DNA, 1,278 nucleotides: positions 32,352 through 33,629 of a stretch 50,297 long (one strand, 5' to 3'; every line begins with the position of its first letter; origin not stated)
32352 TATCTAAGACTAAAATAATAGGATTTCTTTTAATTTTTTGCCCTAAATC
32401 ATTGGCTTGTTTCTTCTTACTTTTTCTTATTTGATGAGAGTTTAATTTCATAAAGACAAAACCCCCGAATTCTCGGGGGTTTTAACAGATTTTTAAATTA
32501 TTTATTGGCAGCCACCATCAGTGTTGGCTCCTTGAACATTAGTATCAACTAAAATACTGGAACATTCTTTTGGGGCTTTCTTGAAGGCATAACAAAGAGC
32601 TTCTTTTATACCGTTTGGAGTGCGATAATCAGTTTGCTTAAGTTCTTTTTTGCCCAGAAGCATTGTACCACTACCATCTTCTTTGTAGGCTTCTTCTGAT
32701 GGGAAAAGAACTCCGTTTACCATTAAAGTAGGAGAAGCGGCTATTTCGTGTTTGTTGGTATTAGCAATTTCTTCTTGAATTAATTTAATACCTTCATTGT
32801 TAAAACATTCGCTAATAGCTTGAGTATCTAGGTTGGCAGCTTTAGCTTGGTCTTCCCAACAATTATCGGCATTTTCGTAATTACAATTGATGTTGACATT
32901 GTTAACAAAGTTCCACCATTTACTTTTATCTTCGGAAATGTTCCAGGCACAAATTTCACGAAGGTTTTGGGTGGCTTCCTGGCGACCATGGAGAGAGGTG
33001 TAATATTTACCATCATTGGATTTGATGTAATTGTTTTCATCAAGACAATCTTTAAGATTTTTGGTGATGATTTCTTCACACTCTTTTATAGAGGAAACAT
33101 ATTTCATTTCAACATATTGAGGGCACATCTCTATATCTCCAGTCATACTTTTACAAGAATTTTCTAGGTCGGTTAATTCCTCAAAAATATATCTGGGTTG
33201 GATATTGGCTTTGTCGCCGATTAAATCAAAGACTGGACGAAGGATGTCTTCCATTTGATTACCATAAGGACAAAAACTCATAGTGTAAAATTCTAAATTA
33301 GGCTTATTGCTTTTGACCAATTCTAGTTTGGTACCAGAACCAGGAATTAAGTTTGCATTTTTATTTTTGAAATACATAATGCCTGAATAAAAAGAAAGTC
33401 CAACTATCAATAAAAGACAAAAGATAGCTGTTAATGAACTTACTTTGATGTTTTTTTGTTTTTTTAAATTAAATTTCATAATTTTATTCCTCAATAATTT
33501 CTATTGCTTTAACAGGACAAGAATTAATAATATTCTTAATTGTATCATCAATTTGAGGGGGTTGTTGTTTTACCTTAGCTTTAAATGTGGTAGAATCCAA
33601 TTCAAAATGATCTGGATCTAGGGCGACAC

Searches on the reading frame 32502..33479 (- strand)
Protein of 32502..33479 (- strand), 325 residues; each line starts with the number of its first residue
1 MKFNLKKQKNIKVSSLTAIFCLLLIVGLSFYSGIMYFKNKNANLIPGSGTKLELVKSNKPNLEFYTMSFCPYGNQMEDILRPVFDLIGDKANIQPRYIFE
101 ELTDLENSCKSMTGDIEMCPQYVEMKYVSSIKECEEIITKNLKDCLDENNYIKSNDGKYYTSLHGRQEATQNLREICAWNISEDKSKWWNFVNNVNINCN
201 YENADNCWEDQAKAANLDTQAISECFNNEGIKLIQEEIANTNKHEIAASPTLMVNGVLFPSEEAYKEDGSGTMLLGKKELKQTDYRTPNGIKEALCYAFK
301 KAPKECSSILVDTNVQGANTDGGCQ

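Call 98: search_protein_families(library=pfam, proteins=[window:32502-33479:-], max_evalue=0.01)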
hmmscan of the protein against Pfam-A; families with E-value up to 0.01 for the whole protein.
window:32502-33479:- (325 aa): 3 families
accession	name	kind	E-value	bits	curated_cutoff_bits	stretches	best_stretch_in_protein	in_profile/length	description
PF25011.1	VSR_TRX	-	1.2e-10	41.9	27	1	139-257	59-192/208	Vacuolar sorting receptor thioredoxin-like domain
PF03227.22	GILT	-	6.9e-05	23.5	22.4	0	150-209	44-105/107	Gamma interferon inducible lysosomal thiol reductase (GILT)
PF13462.12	Thioredoxin_4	-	0.001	19.7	23.2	1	200-264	91-155/165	Thioredoxin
